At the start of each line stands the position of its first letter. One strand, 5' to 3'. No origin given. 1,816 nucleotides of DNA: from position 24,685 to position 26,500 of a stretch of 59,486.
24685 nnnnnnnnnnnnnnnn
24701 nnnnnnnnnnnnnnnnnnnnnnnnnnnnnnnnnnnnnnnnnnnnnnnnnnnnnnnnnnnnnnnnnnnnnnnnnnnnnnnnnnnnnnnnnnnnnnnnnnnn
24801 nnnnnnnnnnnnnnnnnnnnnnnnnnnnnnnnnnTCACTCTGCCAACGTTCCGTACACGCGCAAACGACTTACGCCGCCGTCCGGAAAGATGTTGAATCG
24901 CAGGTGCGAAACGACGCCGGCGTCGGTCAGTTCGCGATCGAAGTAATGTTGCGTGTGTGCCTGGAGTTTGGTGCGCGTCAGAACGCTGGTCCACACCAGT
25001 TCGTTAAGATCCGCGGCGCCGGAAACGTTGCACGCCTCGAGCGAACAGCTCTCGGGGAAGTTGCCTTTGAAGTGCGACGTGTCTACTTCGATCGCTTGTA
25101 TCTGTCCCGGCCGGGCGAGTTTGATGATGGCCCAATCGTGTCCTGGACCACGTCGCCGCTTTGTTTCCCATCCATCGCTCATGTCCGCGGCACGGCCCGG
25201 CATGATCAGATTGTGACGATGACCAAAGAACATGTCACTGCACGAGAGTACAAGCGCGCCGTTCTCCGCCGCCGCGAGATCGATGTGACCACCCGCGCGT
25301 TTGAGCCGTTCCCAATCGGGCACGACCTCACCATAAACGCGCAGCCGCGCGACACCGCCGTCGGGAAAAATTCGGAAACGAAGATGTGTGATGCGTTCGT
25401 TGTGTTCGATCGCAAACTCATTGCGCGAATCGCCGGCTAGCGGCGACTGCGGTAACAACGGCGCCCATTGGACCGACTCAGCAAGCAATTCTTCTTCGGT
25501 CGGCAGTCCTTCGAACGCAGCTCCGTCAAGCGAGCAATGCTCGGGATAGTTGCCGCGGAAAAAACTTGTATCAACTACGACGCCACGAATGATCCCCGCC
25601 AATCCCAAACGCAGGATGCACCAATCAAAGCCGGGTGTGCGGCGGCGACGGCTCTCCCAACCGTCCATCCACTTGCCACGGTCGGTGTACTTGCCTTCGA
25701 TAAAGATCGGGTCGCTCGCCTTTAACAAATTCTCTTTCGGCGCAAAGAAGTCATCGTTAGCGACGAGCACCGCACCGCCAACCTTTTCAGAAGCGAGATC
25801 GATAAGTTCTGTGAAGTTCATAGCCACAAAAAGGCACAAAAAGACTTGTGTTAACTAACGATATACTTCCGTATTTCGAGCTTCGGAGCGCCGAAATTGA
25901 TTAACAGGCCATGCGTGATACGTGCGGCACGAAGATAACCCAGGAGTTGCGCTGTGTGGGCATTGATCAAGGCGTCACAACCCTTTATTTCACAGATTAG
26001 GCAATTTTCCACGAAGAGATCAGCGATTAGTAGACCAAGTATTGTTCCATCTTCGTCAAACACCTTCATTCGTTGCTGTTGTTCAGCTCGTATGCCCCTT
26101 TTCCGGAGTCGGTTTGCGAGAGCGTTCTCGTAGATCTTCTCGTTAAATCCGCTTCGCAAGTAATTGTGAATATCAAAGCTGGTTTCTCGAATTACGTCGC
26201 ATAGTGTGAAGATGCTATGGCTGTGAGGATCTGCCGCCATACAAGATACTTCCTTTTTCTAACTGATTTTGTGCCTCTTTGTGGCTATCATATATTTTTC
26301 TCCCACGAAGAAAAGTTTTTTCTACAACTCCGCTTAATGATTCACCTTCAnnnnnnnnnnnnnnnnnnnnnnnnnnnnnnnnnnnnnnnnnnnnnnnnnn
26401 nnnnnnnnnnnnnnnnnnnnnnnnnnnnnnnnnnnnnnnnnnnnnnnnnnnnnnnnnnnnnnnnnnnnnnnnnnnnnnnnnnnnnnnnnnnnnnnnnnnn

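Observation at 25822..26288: GxxExxY (PD-(D/E)XK-like) gene bracketed by 20-nt inverted repeats, inserted between allantoinase and allantoicase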

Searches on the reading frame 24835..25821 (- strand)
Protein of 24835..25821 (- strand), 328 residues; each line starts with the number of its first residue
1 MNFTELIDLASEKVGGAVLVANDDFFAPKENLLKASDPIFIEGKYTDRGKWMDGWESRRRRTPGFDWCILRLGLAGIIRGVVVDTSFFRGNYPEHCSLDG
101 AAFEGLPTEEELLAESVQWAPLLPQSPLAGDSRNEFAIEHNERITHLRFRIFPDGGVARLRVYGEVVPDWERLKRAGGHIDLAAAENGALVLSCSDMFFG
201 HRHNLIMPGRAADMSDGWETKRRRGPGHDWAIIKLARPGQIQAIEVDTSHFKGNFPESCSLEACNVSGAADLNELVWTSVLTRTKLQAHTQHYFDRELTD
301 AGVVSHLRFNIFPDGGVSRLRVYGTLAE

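Call 8: search_protein_families(library=pfam, proteins=[window:24835-25821:-], max_evalue=0.01)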
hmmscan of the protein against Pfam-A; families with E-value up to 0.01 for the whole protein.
window:24835-25821:- (328 aa): 1 family
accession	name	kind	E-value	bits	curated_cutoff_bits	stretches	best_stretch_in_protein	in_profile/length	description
PF03561.21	Allantoicase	-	1.3e-104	347.1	27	2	15-166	1-154/155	Allantoicase repeat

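Call 9: search_protein_families(library=ncbifam, proteins=[window:24835-25821:-], max_evalue=0.01)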
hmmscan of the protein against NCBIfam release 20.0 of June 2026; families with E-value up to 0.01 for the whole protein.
window:24835-25821:- (328 aa): 3 families
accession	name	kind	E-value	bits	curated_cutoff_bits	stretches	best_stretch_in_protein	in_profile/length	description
NF010371.0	PRK13797.1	equivalog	1.1e-140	469.7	814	1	2-325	11-337/521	allantoicase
TIGR02961.1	allantoicase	equivalog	2.4e-136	453.7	277.9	1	6-324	2-323/324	allantoicase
NF040585.1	SjiA_fam_FXSXX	equivalog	0.0044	17.5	75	0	149-162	39-52/59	FXSXX-COOH family cyclophane-modified RiPP peptide SjiA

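Call 43: find_homologous_proteins(query=window:24835-25821:-, max_evalue=1e-40)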
Query window:24835-25821:- (328 aa): 7997 proteins with E <= 1e-40 among 8000 candidates; the best 120 are listed.
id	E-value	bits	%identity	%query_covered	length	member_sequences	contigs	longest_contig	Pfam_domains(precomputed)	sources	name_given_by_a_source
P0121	1.4e-225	765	100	100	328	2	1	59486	PF03561.22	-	-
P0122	2.2e-208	709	91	100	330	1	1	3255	PF03561.22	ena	-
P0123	8.3e-208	707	91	100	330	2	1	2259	PF03561.22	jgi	jgi:allantoicase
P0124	5.7e-207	704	91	100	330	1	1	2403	PF03561.22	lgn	-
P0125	5.7e-207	704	91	100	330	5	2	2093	PF03561.22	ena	-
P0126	7.0e-207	704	90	100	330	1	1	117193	PF03561.22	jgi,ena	-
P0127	2.3e-206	702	91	100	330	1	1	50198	PF03561.22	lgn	-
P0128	2.5e-206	702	91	100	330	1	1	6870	PF03561.22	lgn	-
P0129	4.3e-206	701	90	100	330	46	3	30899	PF03561.22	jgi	jgi:allantoicase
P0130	6.0e-206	701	90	100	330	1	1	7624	PF03561.22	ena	-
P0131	1.4e-205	700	89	100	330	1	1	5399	PF03561.22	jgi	jgi:allantoicase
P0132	1.4e-204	696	90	100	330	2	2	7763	PF03561.22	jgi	jgi:allantoicase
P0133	3.3e-203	692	90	100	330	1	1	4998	PF03561.22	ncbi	ncbi:MAG TPA: allantoicase [Pyrinomonadaceae bacterium]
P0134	7.7e-203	691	88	100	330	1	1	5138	PF03561.22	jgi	jgi:allantoicase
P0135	9.2e-203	690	88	100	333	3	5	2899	PF03561.22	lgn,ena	-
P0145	8.8e-196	667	86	100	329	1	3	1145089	PF03561.22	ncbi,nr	ncbi:MAG: allantoicase [Acidobacteria bacterium]|nr:allantoicase [Acidobacteriota bacterium] MCA1627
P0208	1.1e-187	641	81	99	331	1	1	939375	PF03561.22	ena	-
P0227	1.2e-186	637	80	100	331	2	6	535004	PF03561.22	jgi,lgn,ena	-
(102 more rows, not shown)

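Call 44: find_encoding_contigs(protein=P0145, flank=4000, max_places=3)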
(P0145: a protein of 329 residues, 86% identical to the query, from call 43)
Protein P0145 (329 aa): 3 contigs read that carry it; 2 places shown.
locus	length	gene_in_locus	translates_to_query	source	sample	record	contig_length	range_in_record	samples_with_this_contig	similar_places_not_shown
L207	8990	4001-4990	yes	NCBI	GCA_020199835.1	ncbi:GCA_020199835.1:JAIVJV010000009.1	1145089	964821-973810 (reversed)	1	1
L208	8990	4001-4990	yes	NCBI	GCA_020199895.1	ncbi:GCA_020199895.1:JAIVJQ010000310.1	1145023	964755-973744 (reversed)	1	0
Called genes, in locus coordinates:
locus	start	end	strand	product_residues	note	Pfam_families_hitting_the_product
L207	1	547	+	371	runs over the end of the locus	-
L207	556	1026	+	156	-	PF13085:Fer2_3 (weak), PF00111:Fer2, PF01799:Fer2_2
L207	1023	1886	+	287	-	PF00941:FAD_binding_5, PF03450:CO_deh_flav_C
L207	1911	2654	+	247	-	PF06161:DUF975 (weak)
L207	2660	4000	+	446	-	PF01979:Amidohydro_1, PF12890:DHOase (weak), PF07969:Amidohydro_3 (weak)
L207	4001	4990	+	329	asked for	PF03561:Allantoicase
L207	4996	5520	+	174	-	PF09349:OHCU_decarbox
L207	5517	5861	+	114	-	PF00576:Transthyretin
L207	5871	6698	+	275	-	PF06181:Urate_ox_N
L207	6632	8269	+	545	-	-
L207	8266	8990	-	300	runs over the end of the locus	PF07837:FTCD_N, PF02971:FTCD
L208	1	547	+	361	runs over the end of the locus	-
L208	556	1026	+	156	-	PF13085:Fer2_3 (weak), PF00111:Fer2, PF01799:Fer2_2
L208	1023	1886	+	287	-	PF00941:FAD_binding_5, PF03450:CO_deh_flav_C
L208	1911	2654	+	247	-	PF06161:DUF975 (weak)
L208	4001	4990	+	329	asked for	PF03561:Allantoicase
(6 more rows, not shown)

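Call 45: find_encoding_contigs(protein=P0208, flank=4000, max_places=2)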
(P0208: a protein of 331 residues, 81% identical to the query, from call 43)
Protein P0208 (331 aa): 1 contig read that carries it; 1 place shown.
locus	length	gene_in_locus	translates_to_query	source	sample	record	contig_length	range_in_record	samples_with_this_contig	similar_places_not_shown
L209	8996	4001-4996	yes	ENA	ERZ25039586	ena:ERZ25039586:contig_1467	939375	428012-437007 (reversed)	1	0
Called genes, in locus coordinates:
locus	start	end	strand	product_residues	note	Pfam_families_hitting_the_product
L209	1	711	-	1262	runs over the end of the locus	PF13620:CarboxypepD_reg, PF13715:CarbopepD_reg_2 (faint), PF25183:OMP_b-brl_4, PF00593:TonB_dep_Rec_b-barrel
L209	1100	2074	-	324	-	PF13620:CarboxypepD_reg, PF13424:TPR_12 (faint), PF13371:TPR_9 (faint), PF13428:TPR_14 (faint), PF24575:TPR_Slam (weak), PF13432:TPR_16, PF14559:TPR_19 (weak), PF13414:TPR_11 (weak), +5 more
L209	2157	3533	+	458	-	PF01979:Amidohydro_1, PF12890:DHOase (weak), PF07969:Amidohydro_3 (weak)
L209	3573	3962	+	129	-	PF13366:PDDEXK_3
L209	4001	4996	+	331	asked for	PF03561:Allantoicase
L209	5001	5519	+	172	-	PF09349:OHCU_decarbox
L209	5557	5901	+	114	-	PF00576:Transthyretin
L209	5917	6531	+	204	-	PF06181:Urate_ox_N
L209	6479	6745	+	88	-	PF06181:Urate_ox_N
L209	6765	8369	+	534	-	-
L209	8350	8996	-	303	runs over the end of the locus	PF07837:FTCD_N, PF02971:FTCD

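Call 46: find_encoding_contigs(protein=P0227, flank=4000, max_places=3)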
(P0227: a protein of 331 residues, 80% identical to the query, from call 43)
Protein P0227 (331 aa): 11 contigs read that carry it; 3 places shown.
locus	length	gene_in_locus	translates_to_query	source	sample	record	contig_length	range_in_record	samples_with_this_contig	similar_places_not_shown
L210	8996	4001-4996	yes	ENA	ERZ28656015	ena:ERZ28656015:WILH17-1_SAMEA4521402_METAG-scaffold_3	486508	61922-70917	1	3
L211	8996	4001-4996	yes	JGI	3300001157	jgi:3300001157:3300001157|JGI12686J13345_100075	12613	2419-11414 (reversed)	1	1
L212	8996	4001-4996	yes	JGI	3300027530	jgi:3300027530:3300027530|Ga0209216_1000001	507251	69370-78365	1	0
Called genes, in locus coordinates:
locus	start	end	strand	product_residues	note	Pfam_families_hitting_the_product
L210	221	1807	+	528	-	PF04773:FecR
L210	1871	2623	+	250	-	PF06161:DUF975 (weak), PF25231:DUF7847 (weak)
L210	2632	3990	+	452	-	PF01979:Amidohydro_1, PF12890:DHOase (weak), PF07969:Amidohydro_3 (weak)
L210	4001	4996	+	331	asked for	PF03561:Allantoicase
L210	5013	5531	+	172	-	PF09349:OHCU_decarbox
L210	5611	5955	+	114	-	PF00576:Transthyretin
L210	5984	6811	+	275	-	PF06181:Urate_ox_N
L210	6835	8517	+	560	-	-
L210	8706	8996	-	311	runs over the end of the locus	PF07837:FTCD_N, PF02971:FTCD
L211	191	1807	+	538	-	PF04773:FecR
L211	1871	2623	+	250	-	PF06161:DUF975 (weak), PF25231:DUF7847 (weak)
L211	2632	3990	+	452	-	PF01979:Amidohydro_1, PF12890:DHOase (weak), PF07969:Amidohydro_3 (weak)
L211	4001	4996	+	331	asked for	PF03561:Allantoicase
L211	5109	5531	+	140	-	PF09349:OHCU_decarbox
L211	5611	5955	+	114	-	PF00576:Transthyretin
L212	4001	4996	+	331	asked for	PF03561:Allantoicase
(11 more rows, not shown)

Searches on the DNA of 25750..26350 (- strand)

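Call 59: search_rna_families(source=window, start=25750, end=26350, threshold=evalue, max_evalue=1)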
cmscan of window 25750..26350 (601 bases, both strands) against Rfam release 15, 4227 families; matches with E-value up to 1: 0.
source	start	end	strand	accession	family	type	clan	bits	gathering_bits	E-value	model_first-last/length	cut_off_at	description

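Call 96: search_rna_families(sources=[L056, L065, L094, L143, L041, L038, L214, L215, L160], threshold=gathering)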
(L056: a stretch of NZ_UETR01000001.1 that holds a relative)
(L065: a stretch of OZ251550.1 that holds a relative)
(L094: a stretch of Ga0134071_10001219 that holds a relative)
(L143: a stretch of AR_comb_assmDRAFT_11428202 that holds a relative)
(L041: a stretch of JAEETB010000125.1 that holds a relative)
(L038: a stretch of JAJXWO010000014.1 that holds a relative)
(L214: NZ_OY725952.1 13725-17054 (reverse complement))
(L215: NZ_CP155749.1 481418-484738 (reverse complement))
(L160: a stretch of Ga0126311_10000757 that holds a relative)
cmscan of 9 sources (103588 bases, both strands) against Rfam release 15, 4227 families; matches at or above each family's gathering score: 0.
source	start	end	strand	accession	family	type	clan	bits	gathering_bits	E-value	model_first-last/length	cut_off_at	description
